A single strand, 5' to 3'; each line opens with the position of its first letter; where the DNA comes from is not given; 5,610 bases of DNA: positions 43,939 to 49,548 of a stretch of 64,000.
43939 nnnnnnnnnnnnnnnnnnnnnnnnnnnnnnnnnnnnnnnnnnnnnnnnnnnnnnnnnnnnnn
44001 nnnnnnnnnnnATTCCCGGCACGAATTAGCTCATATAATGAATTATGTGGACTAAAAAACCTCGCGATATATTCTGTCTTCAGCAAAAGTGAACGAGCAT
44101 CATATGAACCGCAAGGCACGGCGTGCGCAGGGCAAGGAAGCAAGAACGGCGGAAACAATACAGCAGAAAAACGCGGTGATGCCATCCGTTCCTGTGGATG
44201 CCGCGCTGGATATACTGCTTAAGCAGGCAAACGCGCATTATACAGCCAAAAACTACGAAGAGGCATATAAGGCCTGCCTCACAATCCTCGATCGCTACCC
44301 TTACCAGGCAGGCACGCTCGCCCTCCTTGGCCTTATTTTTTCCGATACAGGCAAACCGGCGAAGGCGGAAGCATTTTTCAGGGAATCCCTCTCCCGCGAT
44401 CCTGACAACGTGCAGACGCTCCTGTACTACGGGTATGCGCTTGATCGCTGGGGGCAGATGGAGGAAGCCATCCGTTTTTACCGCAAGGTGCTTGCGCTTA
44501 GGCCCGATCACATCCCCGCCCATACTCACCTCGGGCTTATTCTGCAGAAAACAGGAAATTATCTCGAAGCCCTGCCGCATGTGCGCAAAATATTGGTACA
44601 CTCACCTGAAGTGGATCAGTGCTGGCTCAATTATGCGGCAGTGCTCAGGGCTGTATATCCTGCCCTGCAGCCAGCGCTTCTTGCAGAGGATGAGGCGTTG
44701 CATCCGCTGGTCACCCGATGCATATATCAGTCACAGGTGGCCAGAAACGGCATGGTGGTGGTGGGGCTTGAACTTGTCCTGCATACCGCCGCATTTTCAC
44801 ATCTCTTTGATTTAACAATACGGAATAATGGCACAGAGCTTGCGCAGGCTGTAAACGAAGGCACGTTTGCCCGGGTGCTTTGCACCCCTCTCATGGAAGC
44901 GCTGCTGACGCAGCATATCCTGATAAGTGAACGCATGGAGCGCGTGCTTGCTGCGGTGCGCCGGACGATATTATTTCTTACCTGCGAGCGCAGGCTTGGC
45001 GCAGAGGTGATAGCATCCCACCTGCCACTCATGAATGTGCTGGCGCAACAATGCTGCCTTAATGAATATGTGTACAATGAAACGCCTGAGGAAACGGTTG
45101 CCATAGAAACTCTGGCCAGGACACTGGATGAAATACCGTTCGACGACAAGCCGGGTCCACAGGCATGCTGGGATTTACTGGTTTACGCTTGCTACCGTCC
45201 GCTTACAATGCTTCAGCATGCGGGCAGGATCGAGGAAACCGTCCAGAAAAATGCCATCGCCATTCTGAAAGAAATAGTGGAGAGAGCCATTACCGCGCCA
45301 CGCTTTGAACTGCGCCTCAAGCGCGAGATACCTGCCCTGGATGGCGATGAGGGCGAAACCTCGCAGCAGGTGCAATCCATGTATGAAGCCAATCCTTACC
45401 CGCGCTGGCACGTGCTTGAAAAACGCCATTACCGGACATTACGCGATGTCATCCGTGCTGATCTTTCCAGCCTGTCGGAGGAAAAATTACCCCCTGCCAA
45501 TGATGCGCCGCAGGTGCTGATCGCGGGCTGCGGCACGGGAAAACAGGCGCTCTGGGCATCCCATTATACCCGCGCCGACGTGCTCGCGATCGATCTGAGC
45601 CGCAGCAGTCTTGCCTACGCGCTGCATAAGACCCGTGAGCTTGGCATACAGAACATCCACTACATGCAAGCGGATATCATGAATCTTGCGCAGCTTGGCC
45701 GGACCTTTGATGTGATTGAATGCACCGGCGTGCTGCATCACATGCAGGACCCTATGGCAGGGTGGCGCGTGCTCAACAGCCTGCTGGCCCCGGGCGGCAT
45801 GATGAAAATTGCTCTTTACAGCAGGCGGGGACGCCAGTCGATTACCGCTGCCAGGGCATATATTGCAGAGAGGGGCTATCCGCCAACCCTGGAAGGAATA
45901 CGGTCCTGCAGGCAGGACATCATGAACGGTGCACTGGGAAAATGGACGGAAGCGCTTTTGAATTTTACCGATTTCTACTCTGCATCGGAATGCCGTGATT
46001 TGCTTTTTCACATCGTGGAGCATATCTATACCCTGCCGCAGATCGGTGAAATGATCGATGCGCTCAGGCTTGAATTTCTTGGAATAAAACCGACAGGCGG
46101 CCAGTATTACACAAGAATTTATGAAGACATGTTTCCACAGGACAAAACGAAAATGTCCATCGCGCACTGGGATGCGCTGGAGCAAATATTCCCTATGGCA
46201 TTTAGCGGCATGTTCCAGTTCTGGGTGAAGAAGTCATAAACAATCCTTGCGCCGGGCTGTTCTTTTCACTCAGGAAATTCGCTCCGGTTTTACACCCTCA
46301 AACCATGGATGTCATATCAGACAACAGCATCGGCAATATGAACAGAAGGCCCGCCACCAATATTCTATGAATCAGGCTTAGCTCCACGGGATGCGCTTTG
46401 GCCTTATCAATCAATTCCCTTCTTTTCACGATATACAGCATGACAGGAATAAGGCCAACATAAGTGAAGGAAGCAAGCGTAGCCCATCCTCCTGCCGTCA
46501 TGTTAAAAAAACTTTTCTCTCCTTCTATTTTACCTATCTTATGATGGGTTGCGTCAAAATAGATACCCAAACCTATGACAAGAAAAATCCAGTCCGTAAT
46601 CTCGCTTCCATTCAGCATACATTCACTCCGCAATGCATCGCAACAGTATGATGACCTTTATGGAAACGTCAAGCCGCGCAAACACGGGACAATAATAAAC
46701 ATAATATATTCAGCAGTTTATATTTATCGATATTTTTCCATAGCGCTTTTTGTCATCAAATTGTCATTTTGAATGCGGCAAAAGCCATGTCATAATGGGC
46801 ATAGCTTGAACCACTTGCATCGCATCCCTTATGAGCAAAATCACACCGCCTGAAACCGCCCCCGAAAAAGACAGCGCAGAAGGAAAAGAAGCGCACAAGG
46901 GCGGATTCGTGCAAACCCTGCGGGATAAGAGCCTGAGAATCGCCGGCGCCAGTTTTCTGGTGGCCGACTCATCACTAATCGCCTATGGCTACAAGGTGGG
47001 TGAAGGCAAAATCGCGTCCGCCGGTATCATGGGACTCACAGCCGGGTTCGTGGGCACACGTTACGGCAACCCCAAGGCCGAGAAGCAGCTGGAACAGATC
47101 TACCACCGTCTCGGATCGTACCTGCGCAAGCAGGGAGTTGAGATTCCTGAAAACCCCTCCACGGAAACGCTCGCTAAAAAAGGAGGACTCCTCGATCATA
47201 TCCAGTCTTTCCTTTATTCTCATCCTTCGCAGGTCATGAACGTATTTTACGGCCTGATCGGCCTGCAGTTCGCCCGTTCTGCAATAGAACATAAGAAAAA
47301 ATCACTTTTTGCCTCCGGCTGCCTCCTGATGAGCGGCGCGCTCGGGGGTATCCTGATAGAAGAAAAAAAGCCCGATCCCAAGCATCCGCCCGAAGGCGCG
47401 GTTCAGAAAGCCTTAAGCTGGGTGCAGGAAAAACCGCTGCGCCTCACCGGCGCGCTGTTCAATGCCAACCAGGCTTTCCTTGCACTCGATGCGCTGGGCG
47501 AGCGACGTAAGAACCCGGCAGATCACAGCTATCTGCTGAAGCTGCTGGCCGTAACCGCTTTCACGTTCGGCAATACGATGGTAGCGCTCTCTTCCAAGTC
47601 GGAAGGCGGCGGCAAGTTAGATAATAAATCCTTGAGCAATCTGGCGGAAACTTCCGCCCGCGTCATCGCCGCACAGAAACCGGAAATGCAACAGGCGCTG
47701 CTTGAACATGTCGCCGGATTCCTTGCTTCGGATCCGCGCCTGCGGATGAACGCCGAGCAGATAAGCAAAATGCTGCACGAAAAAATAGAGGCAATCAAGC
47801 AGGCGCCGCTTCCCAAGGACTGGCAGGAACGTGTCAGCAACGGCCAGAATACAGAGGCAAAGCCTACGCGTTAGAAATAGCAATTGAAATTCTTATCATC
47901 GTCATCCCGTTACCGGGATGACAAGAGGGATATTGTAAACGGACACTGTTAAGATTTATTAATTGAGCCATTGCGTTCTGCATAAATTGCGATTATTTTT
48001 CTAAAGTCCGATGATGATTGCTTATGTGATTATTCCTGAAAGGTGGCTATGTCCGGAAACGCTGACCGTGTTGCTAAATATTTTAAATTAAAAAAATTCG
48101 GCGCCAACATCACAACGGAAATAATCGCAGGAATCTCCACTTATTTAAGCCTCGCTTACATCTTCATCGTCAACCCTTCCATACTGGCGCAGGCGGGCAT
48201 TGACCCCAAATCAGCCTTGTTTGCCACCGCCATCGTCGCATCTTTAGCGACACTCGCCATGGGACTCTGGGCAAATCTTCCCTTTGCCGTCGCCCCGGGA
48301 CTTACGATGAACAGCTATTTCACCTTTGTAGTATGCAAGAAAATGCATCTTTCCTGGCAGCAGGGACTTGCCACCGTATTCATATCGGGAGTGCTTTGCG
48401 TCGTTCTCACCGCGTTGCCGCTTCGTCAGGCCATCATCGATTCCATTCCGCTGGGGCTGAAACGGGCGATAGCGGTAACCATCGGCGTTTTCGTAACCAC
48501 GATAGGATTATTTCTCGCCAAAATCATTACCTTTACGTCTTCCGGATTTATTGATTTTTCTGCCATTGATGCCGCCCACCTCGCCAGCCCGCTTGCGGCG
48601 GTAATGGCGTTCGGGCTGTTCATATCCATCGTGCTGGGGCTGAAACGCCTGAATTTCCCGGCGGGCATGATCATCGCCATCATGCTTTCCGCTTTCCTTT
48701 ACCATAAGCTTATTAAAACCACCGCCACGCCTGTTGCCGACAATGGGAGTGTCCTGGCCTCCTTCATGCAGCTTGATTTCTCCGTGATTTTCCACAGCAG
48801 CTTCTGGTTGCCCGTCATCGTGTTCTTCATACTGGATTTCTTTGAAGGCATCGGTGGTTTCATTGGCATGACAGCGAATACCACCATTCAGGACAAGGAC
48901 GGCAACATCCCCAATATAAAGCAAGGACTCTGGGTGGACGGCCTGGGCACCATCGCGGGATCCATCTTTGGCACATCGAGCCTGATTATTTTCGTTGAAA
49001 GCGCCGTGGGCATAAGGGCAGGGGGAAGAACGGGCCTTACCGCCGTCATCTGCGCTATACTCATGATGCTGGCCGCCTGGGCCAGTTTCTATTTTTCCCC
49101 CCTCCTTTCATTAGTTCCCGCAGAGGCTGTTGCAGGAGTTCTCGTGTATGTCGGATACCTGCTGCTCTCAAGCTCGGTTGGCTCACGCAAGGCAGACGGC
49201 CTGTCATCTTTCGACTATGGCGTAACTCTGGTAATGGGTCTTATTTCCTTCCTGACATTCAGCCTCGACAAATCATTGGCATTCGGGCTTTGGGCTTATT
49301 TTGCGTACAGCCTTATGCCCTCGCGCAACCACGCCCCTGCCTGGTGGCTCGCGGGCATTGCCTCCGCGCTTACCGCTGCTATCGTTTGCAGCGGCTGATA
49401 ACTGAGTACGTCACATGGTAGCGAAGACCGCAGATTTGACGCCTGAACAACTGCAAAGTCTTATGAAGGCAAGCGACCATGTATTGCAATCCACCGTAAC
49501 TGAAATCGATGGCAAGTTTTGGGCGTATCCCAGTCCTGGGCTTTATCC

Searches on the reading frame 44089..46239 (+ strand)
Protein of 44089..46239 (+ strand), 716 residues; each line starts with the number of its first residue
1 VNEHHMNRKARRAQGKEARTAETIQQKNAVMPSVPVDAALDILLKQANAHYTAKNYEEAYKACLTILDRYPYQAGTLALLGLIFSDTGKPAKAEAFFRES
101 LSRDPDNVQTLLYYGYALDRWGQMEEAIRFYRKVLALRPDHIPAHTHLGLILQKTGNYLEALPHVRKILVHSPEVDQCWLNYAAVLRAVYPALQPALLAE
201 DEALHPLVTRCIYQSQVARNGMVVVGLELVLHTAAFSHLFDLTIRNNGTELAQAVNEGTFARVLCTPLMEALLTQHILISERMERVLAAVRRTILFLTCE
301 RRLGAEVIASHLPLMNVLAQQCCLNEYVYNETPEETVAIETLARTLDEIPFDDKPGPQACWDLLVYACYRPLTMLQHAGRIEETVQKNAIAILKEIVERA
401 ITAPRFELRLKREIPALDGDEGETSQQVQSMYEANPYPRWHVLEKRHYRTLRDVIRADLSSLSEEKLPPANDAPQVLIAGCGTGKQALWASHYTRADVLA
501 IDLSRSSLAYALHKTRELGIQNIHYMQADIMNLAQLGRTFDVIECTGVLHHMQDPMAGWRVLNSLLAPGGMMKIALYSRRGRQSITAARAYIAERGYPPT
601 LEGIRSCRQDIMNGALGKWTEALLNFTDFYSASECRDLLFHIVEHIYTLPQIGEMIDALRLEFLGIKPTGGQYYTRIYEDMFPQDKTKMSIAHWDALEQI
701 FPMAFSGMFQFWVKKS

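Call 15: search_protein_families(library=pfam, proteins=[window:44089-46239:+], max_evalue=0.001)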
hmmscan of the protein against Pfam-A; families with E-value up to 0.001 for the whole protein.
window:44089-46239:+ (716 aa): 23 families
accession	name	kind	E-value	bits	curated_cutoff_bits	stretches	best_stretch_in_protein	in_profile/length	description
PF00515.34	TPR_1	-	1.3e-18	66.3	27.8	0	115-141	8-34/34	Tetratricopeptide repeat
PF07719.23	TPR_2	-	1.4e-17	62.7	27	0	77-107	4-34/34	Tetratricopeptide repeat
PF13649.12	Methyltransf_25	-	9.5e-17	61.9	27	1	476-570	1-97/97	Methyltransferase domain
PF08241.18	Methyltransf_11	-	1.8e-15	57.8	21.2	1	479-572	3-93/95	Methyltransferase domain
PF08242.18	Methyltransf_12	-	5.8e-15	56.3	30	1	478-571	2-97/98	Methyltransferase domain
PF13431.12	TPR_17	-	2e-14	53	24.4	1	96-128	1-33/34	Tetratricopeptide repeat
PF13181.12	TPR_8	-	2.3e-14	52.7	25.7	0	114-141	7-34/34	Tetratricopeptide repeat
PF13847.12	Methyltransf_31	-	1e-13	51.6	27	1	475-578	6-113/145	Methyltransferase domain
PF13424.12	TPR_12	-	5.8e-13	49.3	30.1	1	42-103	5-74/77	Tetratricopeptide repeat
PF13428.12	TPR_14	-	4.7e-12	45.8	23.5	0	77-116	4-43/44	Tetratricopeptide repeat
PF13489.12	Methyltransf_23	-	6.1e-11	42.8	27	1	467-579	17-121/164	Methyltransferase domain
PF14559.12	TPR_19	-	6.2e-10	39.7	25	1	88-144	5-61/68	Tetratricopeptide repeat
PF13432.12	TPR_16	-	1.2e-09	38.8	32.7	1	80-140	3-63/65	Tetratricopeptide repeat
PF13176.12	TPR_7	-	1.4e-08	34.6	27.9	0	76-107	1-34/36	Tetratricopeptide repeat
PF13174.12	TPR_6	-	8.4e-08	32.8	26.3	0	110-140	2-32/33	Tetratricopeptide repeat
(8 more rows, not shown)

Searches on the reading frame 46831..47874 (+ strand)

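Call 15: search_protein_families(library=pfam, proteins=[window:46831-47874:+], max_evalue=0.001)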
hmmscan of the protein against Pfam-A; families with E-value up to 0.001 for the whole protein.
window:46831-47874:+ (347 aa): 0 families

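Call 71: search_protein_families(library=pfam, proteins=[window:46831-47874:+], max_evalue=0.05)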
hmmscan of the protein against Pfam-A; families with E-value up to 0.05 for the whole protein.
window:46831-47874:+ (347 aa): 1 family
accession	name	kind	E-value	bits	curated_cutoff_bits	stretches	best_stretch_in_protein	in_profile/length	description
PF23257.1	DUF7071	-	0.024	14.8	27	1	275-319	18-62/68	Domain of unknown function (DUF7071)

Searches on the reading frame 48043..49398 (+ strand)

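Call 15: search_protein_families(library=pfam, proteins=[window:48043-49398:+], max_evalue=0.001)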
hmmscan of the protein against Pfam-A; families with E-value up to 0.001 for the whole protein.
window:48043-49398:+ (451 aa): 1 family
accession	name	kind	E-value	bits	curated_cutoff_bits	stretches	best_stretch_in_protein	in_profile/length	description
PF00860.26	Xan_ur_permease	-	3.8e-23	82.3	27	1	26-381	3-358/389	Permease family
